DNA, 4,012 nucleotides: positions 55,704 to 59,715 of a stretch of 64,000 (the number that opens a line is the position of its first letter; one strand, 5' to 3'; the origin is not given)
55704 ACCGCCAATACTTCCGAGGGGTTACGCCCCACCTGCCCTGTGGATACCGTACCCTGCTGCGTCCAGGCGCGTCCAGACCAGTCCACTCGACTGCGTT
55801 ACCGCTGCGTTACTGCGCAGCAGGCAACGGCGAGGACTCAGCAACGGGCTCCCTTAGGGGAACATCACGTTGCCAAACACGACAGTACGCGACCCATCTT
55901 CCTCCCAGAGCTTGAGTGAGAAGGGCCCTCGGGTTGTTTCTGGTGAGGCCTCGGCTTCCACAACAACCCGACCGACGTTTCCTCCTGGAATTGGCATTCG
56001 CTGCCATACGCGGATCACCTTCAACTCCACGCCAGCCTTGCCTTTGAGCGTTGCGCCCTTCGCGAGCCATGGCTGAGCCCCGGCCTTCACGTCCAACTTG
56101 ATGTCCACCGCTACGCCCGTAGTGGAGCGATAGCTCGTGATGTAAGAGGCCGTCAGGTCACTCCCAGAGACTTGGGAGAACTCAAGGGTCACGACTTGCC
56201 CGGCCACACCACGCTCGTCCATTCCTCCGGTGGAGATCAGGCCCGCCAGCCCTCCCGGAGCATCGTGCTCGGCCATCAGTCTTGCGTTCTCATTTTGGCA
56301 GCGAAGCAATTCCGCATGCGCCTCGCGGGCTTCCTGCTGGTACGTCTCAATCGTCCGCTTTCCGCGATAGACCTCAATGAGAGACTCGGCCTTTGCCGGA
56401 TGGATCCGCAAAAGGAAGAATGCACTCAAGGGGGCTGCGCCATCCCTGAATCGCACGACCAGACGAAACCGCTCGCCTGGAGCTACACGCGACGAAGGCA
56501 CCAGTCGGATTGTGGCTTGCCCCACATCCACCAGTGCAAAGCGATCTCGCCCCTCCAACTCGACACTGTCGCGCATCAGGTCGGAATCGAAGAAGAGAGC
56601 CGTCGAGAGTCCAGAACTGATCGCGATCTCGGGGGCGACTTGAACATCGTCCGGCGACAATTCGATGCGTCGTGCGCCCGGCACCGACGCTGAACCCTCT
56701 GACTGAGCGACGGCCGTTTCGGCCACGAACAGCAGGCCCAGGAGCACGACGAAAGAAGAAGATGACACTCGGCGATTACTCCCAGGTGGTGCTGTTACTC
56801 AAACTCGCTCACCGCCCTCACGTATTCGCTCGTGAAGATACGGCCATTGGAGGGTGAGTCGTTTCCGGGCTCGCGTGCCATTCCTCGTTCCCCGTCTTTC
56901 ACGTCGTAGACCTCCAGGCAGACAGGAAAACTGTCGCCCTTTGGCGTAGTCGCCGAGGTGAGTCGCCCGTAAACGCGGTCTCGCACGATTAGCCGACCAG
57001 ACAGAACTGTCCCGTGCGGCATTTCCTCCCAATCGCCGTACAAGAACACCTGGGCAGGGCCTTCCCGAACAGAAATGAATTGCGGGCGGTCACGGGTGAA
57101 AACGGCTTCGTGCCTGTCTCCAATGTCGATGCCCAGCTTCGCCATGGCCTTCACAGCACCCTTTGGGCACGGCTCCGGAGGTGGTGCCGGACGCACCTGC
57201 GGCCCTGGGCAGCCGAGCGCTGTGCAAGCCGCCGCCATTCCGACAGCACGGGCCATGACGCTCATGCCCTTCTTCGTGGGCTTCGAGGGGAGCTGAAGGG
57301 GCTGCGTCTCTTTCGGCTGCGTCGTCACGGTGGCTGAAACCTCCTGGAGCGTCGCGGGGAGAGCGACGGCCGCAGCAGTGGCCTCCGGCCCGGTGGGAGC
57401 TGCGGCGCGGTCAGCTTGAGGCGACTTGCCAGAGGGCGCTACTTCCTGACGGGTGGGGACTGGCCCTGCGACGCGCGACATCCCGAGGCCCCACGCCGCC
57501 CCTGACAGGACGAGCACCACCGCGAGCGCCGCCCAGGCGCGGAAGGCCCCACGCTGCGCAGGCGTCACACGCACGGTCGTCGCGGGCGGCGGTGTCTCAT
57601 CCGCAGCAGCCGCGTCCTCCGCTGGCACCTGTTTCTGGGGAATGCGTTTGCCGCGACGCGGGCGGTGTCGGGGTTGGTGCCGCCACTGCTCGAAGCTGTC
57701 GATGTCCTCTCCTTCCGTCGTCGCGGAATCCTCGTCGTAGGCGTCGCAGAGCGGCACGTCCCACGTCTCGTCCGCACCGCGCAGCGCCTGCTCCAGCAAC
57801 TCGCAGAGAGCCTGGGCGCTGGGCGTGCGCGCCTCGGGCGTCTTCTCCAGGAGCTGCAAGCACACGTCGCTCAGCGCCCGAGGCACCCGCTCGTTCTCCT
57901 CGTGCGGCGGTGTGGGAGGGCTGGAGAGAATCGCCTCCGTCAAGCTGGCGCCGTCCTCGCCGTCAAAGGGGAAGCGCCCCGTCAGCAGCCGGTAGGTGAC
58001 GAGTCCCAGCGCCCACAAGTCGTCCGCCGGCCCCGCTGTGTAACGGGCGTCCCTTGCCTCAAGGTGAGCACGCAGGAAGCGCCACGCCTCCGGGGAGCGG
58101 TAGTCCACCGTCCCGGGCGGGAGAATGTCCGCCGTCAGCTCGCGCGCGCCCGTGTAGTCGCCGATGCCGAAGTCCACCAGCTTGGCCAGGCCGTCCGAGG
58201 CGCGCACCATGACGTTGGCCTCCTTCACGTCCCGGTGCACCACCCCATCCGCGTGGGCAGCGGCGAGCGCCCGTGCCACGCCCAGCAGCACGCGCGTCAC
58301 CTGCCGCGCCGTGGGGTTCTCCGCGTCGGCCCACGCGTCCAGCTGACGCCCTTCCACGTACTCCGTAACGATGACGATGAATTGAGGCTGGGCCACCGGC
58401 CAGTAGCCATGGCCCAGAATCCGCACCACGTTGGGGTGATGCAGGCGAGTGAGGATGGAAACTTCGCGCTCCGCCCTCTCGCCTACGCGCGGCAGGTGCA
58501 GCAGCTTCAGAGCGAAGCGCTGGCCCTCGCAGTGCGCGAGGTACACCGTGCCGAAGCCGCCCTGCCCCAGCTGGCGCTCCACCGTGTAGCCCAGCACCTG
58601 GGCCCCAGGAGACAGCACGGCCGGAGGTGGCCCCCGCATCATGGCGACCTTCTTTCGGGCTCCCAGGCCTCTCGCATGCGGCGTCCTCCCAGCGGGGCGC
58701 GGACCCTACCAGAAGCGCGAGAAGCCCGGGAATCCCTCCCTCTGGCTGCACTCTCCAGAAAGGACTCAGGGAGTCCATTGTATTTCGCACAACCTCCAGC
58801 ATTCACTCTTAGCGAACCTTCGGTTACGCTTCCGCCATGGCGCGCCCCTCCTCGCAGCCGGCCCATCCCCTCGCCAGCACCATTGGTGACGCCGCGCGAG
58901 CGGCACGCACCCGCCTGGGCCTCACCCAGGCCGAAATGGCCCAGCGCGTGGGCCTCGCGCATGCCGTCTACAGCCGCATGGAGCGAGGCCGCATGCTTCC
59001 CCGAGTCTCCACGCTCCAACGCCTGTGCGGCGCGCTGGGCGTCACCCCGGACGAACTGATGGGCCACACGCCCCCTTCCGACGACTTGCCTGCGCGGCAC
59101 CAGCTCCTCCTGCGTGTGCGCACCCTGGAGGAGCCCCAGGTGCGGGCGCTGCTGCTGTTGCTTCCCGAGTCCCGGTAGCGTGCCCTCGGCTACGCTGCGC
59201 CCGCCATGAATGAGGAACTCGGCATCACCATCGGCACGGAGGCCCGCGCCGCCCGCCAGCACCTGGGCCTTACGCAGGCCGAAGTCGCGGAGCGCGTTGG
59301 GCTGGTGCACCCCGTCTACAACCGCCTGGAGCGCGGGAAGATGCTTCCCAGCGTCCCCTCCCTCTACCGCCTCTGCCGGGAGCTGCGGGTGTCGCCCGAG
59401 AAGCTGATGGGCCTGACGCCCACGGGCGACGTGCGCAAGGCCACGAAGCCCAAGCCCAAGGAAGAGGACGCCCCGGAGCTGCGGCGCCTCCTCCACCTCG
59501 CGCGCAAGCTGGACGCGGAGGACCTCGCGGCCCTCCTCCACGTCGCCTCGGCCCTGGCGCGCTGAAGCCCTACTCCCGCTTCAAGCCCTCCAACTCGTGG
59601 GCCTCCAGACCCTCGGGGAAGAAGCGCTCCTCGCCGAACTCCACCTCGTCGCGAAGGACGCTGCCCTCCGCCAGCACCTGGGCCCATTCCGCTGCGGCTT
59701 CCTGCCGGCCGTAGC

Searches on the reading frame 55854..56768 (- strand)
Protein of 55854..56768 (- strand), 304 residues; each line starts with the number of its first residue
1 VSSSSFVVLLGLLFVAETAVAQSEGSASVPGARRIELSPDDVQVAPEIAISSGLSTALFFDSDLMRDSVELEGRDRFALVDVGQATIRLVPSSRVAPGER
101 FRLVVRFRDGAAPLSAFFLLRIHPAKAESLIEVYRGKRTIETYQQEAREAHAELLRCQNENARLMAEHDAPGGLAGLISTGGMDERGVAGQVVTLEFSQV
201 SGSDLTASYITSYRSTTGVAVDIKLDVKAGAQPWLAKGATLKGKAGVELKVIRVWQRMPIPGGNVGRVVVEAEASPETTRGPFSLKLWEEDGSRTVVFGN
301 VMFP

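Call 24: search_protein_families(library=pfam, proteins=[window:55854-56768:-], max_evalue=0.01)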
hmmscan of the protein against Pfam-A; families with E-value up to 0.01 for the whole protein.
window:55854-56768:- (304 aa): 1 family
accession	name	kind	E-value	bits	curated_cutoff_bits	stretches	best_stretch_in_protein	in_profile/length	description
PF09544.15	DUF2381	-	1.1e-39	136.9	29.2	1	15-298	3-285/288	Protein of unknown function (DUF2381)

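Call 25: search_protein_families(library=padloc, proteins=[window:55854-56768:-], max_evalue=0.01)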
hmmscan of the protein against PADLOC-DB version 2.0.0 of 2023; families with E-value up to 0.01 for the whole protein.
window:55854-56768:- (304 aa): 0 families

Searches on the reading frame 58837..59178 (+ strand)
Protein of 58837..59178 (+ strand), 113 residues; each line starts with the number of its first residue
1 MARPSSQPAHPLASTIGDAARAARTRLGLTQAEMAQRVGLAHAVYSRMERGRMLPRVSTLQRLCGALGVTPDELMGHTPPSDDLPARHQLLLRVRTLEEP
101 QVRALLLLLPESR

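Call 24: search_protein_families(library=pfam, proteins=[window:58837-59178:+], max_evalue=0.01)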
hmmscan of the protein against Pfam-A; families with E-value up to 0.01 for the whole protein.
window:58837-59178:+ (113 aa): 8 families
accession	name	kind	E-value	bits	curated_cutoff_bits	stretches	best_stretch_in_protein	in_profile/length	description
PF01381.28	HTH_3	-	2.2e-15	56.8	23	1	21-74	2-55/55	Helix-turn-helix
PF13560.12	HTH_31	-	1.9e-13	51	27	1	17-74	3-61/64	Helix-turn-helix domain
PF13443.12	HTH_26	-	5.7e-09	36.5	22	1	28-79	10-62/63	Cro/C1-type HTH DNA-binding domain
PF20432.4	Xre-like-HTH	-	1.1e-05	26.1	25.8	1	19-60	14-55/63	Antitoxin Xre-like helix-turn-helix domain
PF12844.13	HTH_19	-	1.2e-05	25.6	30.2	1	21-75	5-59/64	Helix-turn-helix domain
PF13744.12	HTH_37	-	0.00073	19.7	27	1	21-67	24-68/80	Helix-turn-helix domain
PF15731.11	MqsA_antitoxin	-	0.0009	19.8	30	1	21-63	75-117/131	Antitoxin component of bacterial toxin-antitoxin system, MqsA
PF22495.2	HTH_92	-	0.0025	17.6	27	1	21-56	1-36/45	RsaL-like HTH domain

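Call 25: search_protein_families(library=padloc, proteins=[window:58837-59178:+], max_evalue=0.01)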
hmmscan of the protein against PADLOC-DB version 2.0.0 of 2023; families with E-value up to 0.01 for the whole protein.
window:58837-59178:+ (113 aa): 15 families
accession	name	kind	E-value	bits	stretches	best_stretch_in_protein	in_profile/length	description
PDLC04142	capH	-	2.5e-11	42.5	1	15-82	6-73/103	capH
PDLC02926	HTH_VI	-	2.4e-09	35.3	1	16-75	2-61/92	-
PDLC03949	RmrA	-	6.3e-07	26.6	1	22-77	9-64/363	-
PDLC03665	Control_protein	-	1.2e-06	26.7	1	21-76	14-70/77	control protein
PDLC03951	RmrA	-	1.9e-06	25.1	1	22-75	15-68/400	-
PDLC03955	RmrA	-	1.1e-05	22.8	1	21-82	26-86/371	-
PDLC03947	RmrA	-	1.9e-05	21.7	1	14-66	10-62/383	-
PDLC03952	RmrA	-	3.1e-05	21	1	17-68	24-75/395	-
PDLC03954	RmrA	-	3.3e-05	21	1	17-72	12-67/380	-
PDLC03953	RmrA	-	6.7e-05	20.3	1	15-75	5-64/373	-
PDLC04775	PDC-M69A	-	0.00012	20.6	1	16-79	8-71/113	-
PDLC03946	RmrA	-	0.00016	18.5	1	21-70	8-57/357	-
PDLC03956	RmrA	-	0.00051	17.2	1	20-75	16-69/399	-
PDLC03944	RmrA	-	0.002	15.3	1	19-68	10-59/384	-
PDLC03664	Control_protein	-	0.0042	15.5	1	16-75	14-73/74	control protein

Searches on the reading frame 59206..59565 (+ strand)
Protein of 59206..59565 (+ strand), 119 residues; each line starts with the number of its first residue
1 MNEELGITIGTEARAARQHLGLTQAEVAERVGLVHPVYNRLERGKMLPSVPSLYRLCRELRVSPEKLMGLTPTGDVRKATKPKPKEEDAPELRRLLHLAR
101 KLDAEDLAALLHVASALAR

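Call 24: search_protein_families(library=pfam, proteins=[window:59206-59565:+], max_evalue=0.01)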
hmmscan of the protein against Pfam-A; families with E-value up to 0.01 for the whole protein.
window:59206-59565:+ (119 aa): 7 families
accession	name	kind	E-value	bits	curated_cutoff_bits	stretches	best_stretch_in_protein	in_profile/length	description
PF01381.28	HTH_3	-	2.1e-14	53.7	23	1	14-67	2-55/55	Helix-turn-helix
PF13560.12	HTH_31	-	4.5e-10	40.1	27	1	9-65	2-59/64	Helix-turn-helix domain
PF12844.13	HTH_19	-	1.9e-07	31.3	30.2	1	14-68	5-59/64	Helix-turn-helix domain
PF13443.12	HTH_26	-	1.3e-05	25.7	22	1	21-72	10-62/63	Cro/C1-type HTH DNA-binding domain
PF13744.12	HTH_37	-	0.00022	21.4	27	1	15-46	25-56/80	Helix-turn-helix domain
PF15731.11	MqsA_antitoxin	-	0.00083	19.9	30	1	12-67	73-127/131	Antitoxin component of bacterial toxin-antitoxin system, MqsA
PF13413.12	HTH_25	-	0.006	16.8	24.6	0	14-45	3-34/62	Helix-turn-helix domain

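Call 25: search_protein_families(library=padloc, proteins=[window:59206-59565:+], max_evalue=0.01)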
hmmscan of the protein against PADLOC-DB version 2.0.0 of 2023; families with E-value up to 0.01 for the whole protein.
window:59206-59565:+ (119 aa): 12 families
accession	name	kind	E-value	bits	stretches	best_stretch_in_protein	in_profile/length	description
PDLC04142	capH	-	2.6e-08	32.8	1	10-93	8-74/103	capH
PDLC02926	HTH_VI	-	1e-07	30.1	1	9-76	2-69/92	-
PDLC03951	RmrA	-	3.9e-05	20.8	1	15-68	15-68/400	-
PDLC03947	RmrA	-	0.00016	18.6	1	9-61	12-64/383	-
PDLC03954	RmrA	-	0.0006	16.8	1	9-67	11-69/380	-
PDLC03949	RmrA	-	0.00063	16.7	1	14-65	8-59/363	-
PDLC03943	RmrA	-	0.00075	16.7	1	10-66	4-60/370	-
PDLC03955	RmrA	-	0.001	16.4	1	15-64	27-76/371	-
PDLC03952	RmrA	-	0.001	16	1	13-61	27-75/395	-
PDLC03956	RmrA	-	0.0012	15.9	1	11-68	14-69/399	-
PDLC03665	Control_protein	-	0.0024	16.1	1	6-69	6-70/77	control protein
PDLC03944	RmrA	-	0.0038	14.3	1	13-61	11-59/384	-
